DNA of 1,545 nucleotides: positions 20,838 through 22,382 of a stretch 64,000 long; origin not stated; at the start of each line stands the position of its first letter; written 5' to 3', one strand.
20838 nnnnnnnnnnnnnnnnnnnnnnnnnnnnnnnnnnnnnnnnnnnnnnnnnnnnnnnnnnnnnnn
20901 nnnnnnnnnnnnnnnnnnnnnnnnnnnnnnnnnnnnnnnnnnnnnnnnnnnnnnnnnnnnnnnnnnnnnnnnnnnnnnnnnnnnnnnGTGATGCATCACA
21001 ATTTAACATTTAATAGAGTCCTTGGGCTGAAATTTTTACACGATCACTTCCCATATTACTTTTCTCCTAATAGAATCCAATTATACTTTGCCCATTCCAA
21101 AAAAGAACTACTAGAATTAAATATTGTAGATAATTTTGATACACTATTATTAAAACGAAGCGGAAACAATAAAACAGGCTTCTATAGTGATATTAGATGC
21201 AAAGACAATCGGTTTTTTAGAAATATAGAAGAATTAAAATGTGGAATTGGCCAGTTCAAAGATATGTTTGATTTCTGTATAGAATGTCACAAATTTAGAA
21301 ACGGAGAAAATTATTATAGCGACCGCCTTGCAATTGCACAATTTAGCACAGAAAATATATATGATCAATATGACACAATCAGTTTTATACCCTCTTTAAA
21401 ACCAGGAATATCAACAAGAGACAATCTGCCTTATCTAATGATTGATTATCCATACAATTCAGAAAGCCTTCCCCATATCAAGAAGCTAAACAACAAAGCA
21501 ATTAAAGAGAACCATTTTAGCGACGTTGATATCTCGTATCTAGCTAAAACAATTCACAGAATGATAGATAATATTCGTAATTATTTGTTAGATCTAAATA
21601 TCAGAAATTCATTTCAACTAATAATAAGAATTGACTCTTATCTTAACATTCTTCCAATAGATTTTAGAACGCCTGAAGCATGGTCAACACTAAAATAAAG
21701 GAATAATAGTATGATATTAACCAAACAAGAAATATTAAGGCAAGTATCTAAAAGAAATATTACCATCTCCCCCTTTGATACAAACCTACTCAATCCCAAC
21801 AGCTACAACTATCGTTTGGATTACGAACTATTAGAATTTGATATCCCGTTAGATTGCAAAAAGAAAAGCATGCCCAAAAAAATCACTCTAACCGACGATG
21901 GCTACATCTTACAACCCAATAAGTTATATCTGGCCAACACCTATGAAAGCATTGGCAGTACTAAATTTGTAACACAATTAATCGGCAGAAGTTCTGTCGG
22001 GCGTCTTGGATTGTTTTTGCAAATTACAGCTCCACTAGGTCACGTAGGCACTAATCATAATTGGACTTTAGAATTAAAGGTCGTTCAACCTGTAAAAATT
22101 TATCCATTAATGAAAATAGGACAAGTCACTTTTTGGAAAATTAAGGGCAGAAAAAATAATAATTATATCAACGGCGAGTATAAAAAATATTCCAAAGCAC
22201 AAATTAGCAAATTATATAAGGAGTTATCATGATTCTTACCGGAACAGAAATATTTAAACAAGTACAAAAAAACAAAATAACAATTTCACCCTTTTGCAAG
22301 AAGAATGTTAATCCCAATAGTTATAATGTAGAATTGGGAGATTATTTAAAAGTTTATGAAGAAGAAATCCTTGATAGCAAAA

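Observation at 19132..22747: Six-gene operon: NrtR-like Nudix regulator, two P-loop kinase-like proteins, an unknown protein and two tandem dCTP-deaminase-family proteins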

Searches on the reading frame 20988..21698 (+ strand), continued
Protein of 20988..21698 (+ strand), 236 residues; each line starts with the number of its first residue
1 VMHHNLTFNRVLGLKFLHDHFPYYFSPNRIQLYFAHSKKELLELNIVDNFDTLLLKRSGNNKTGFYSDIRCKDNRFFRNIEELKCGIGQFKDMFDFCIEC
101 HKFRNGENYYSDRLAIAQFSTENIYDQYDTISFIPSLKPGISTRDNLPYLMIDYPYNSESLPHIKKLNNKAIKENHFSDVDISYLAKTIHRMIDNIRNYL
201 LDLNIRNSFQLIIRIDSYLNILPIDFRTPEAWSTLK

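Call 31: fold_search(model_id=the predicted structure, library=pdb)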
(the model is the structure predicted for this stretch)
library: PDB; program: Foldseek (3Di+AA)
matches with E <= 10: 886; with E <= 0.001: 23
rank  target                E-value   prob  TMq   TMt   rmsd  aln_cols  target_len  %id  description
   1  3tii_A                9.9e-06  1.00  0.47  0.37   9.2       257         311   12  Tubulin tyrosine ligase (released 2011-10-26)
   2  6dgi_B                2.6e-04  1.00  0.44  0.34  10.4       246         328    9  The crystal structure of D-alanyl-alanine synthetase A from Vibrio cholerae O1 biovar eltor str. N16961 (released 2018-05-30)
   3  6dgi_A                2.8e-04  1.00  0.45  0.34  10.3       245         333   10  The crystal structure of D-alanyl-alanine synthetase A from Vibrio cholerae O1 biovar eltor str. N16961 (released 2018-05-30)
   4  3tii_B                3.1e-04  1.00  0.44  0.34  10.3       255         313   11  Tubulin tyrosine ligase (released 2011-10-26)
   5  5dou_D                3.7e-04  1.00  0.44  0.10   6.6       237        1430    8  Crystal Structure of Human Carbamoyl phosphate synthetase I (CPS1), ligand-bound form (released 2015-12-09)
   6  5dou_A                3.7e-04  1.00  0.42  0.10   7.1       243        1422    8  Crystal Structure of Human Carbamoyl phosphate synthetase I (CPS1), ligand-bound form (released 2015-12-09)
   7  3tin                  4.4e-04  1.00  0.46  0.37   8.7       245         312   10  Tubulin tyrosine ligase (released 2011-10-26)
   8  6fjf_F                4.7e-04  1.00  0.54  0.39   9.6       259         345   11  Tubulin-FcMaytansine complex (released 2018-05-30)
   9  3vot_B                5.0e-04  1.00  0.43  0.28   6.1       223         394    9  Crystal structure of L-amino acid ligase from Bacillus licheniformis (released 2012-11-07)
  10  6y3p                  5.3e-04  1.00  0.40  0.29  13.7       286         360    9  Crystal structure of the C-terminal domain from K. lactis Pby1, an ATP-grasp enzyme interacting with the mRNA decapping  (released 2020-04-29)
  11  7cld_F                5.9e-04  1.00  0.53  0.38   9.6       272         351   11  Crystal structure of T2R-TTL-Cevipabulin complex (released 2021-07-07)
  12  4i55_F                5.9e-04  1.00  0.51  0.37   9.2       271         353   10  Crystal structure of tubulin-stathmin-TTL complex (released 2013-01-23)
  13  10bm_A                7.0e-04  1.00  0.46  0.30   7.4       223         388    8  Crystal structure of Phosphoribosylaminoimidazole carboxylase from Burkholderia xenovorans (AMP, ADP and sulfate compl (released 2026-01-21)
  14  5dou_B                7.9e-04  1.00  0.43  0.09   7.2       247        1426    8  Crystal Structure of Human Carbamoyl phosphate synthetase I (CPS1), ligand-bound form (released 2015-12-09)
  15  6y3z_P                7.9e-04  1.00  0.43  0.32  10.0       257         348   11  Crystal structure of the Pby1 ATP-grasp enzyme bound to the S. cerevisiae mRNA decapping complex (Dcp1-Dcp2-Edc3) (released 2020-04-29)
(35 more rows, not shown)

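Call 36: search_dna_similar(query=window:20991-21698:+, collection=phages, mode=protein, max_evalue=1, max_rows=10)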
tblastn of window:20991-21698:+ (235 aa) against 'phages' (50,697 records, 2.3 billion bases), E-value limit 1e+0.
No match.

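Call 44: search_protein_families(library=ncbifam, proteins=[L004:5449-6144:+], max_evalue=0.01)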
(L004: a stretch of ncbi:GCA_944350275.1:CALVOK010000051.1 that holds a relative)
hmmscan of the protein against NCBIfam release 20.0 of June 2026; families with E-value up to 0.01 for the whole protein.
L004:5449-6144:+ (231 aa): 4 families
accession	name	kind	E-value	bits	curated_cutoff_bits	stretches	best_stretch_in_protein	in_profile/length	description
NF047656.1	ColgnaseColALepto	equivalog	0.00051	18.2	1550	1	103-213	504-610/880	collagenase ColA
NF003670.0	PRK05293.1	equivalog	0.0013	17.8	470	1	134-226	134-229/382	glucose-1-phosphate adenylyltransferase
TIGR02635.1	RhaI_grampos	equivalog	0.0032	16.4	531.35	1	140-197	213-272/378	L-rhamnose isomerase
TIGR02091.1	glgC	equivalog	0.005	15.9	424.9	1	185-225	190-230/364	glucose-1-phosphate adenylyltransferase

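Call 45: search_protein_families(library=pfam, proteins=[L004:5449-6144:+], max_evalue=0.01)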
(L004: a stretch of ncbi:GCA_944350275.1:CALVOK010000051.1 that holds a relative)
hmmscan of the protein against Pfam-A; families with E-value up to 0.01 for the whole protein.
L004:5449-6144:+ (231 aa): 2 families
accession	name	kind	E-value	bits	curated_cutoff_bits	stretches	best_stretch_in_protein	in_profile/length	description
PF13485.12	Peptidase_MA_2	-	0.00014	22.1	32.4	1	74-207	40-169/201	Peptidase MA superfamily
PF17403.7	Nrap_D2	-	0.0095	16.2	33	0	171-208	46-83/151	Nrap protein PAP/OAS-like domain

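Call 79: fold_search(model_id=the predicted structure, library=viral)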
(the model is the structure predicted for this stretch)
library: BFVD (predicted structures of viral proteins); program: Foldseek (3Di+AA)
matches with E <= 10: 391; with E <= 0.001: 7
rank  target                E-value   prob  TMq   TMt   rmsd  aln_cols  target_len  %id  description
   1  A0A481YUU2            5.2e-05  1.00  0.46  0.37   9.6       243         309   13  Tubulin--tyrosine ligase [Marseillevirus LCMAC102]
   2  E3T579                6.5e-05  1.00  0.40  0.34  10.7       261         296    9  Putative tubulin-tyrosine ligase family protein [Cafeteria roenbergensis virus (strain BV-PW1)]
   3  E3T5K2                1.3e-04  1.00  0.41  0.34  11.2       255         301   10  Uncharacterized protein [Cafeteria roenbergensis virus (strain BV-PW1)]
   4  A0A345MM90            4.1e-04  1.00  0.38  0.37  12.4       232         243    8  (no name in the UniProt tables at hand)
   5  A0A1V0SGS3            5.5e-04  1.00  0.45  0.14  13.6       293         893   10  Tubulin-tyrosine ligase family protein [Hokovirus HKV1]
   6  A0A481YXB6            9.3e-04  1.00  0.37  0.35   6.4       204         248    9  ATP-grasp domain-containing protein [Marseillevirus LCMAC201]
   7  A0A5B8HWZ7            9.8e-04  1.00  0.39  0.32  10.3       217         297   12  Tubulin-tyrosine ligase family [Mimiviridae sp. ChoanoV1]
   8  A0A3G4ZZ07            1.7e-03  0.98  0.41  0.16  11.5       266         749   12  Tubulin-tyrosine ligase family protein [Gaeavirus sp.]
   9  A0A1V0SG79            2.1e-03  1.00  0.49  0.34   9.9       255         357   10  Tubulin-tyrosine ligase family protein [Hokovirus HKV1]
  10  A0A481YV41            2.5e-03  0.97  0.39  0.18   9.8       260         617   12  HNH endonuclease [Marseillevirus LCMAC103]
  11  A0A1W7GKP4            2.8e-03  0.99  0.45  0.35   9.8       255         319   12  ATP-grasp domain-containing protein [Tenacibaculum phage pT24]
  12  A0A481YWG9            4.6e-03  0.97  0.42  0.32  11.7       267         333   11  Tubulin-tyrosine ligase family protein [Marseillevirus LCMAC201]
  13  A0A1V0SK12            7.8e-03  0.82  0.31  0.32   8.3       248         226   12  ATP-grasp domain-containing protein [Klosneuvirus KNV1]
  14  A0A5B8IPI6            9.3e-03  0.96  0.45  0.38   7.3       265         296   14  TupA-like ATPgrasp [Mimiviridae sp. ChoanoV1]
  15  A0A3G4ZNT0            1.0e-02  0.98  0.42  0.20   6.8       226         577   11  ATP-grasp domain-containing protein [Terrestrivirus sp.]
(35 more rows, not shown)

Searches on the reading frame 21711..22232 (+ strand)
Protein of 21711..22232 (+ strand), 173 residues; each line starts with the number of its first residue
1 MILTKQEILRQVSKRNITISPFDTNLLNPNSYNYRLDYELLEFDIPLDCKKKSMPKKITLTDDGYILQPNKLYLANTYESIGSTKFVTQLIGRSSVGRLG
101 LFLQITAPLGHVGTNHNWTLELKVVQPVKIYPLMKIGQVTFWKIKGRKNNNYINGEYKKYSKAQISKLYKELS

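Call 3: search_protein_families(library=pfam, proteins=[window:21711-22232:+], max_evalue=0.1)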
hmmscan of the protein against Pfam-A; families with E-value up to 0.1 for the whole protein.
window:21711-22232:+ (173 aa): 2 families
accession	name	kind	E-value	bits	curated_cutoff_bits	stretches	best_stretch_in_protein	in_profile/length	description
PF22769.1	DCD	-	1.2e-30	107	27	1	2-143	1-152/153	dCTP deaminase-like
PF16410.10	DUF5018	-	0.056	12.8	38.2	1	127-167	98-138/352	Domain of unknown function (DUF5018)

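Call 4: search_protein_families(library=padloc, proteins=[window:21711-22232:+], max_evalue=0.1)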
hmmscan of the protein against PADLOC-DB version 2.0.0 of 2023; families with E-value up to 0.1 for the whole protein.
window:21711-22232:+ (173 aa): 0 families

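Call 5: search_protein_families(library=ncbifam, proteins=[window:21711-22232:+], max_evalue=0.1)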
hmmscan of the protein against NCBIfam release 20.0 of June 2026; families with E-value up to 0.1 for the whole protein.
window:21711-22232:+ (173 aa): 1 family
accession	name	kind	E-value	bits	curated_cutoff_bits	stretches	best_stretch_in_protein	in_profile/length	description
TIGR02274.1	dCTP_deam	equivalog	2.3e-23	82.8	92.8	1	2-167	1-179/180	dCTP deaminase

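Call 8: search_protein_families(library=phrogs, proteins=[window:21711-22232:+], max_evalue=0.01)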
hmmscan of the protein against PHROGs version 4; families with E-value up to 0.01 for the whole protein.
window:21711-22232:+ (173 aa): 1 family
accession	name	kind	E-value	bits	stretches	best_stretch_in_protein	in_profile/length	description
phrog_1663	-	DNA, RNA and nucleotide metabolism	1.4e-36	127.2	1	1-171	50-221/303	dCTP deaminase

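Call 26: search_solved_structures(query=window:21711-22232:+, max_evalue=0.001, show_alignments=3)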
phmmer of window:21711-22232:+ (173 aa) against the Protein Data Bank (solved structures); distinct sequences matched with E-value up to 0.001: 11.
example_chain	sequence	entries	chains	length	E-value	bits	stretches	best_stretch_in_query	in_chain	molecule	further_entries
2qxx_A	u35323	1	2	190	6.6e-12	48.9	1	1-152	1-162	Deoxycytidine triphosphate deaminase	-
2qlp_A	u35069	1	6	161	1.2e-11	48.1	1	1-144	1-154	Deoxycytidine triphosphate deaminase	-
4a6a_A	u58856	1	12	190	2.3e-11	47.1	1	1-152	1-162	DEOXYCYTIDINE TRIPHOSPHATE DEAMINASE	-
4xjc_A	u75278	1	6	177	3.4e-10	43.3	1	1-171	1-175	Deoxycytidine triphosphate deaminase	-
1ogh_A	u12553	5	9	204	7.7e-08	35.6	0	65-161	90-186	BIFUNCTIONAL DEAMINASE/DIPHOSPHATASE | dCTP deaminase, dUMP-forming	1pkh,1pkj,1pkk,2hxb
3gf0_A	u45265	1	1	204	2e-07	34.3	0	65-161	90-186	dCTP deaminase, dUMP-forming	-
2hxd_A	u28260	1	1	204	3.9e-07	33.3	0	65-161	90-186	dCTP deaminase, dUMP-forming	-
1xs1_A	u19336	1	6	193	2.3e-05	27.6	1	55-164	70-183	Deoxycytidine triphosphate deaminase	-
2j4h_A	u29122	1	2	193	3.2e-05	27.1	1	55-164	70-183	DEOXYCYTIDINE TRIPHOSPHATE DEAMINASE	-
2v9x_A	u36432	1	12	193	5.3e-05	26.4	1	55-164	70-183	DEOXYCYTIDINE TRIPHOSPHATE DEAMINASE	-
1xs4_A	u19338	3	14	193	9.8e-05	25.5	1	55-164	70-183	Deoxycytidine triphosphate deaminase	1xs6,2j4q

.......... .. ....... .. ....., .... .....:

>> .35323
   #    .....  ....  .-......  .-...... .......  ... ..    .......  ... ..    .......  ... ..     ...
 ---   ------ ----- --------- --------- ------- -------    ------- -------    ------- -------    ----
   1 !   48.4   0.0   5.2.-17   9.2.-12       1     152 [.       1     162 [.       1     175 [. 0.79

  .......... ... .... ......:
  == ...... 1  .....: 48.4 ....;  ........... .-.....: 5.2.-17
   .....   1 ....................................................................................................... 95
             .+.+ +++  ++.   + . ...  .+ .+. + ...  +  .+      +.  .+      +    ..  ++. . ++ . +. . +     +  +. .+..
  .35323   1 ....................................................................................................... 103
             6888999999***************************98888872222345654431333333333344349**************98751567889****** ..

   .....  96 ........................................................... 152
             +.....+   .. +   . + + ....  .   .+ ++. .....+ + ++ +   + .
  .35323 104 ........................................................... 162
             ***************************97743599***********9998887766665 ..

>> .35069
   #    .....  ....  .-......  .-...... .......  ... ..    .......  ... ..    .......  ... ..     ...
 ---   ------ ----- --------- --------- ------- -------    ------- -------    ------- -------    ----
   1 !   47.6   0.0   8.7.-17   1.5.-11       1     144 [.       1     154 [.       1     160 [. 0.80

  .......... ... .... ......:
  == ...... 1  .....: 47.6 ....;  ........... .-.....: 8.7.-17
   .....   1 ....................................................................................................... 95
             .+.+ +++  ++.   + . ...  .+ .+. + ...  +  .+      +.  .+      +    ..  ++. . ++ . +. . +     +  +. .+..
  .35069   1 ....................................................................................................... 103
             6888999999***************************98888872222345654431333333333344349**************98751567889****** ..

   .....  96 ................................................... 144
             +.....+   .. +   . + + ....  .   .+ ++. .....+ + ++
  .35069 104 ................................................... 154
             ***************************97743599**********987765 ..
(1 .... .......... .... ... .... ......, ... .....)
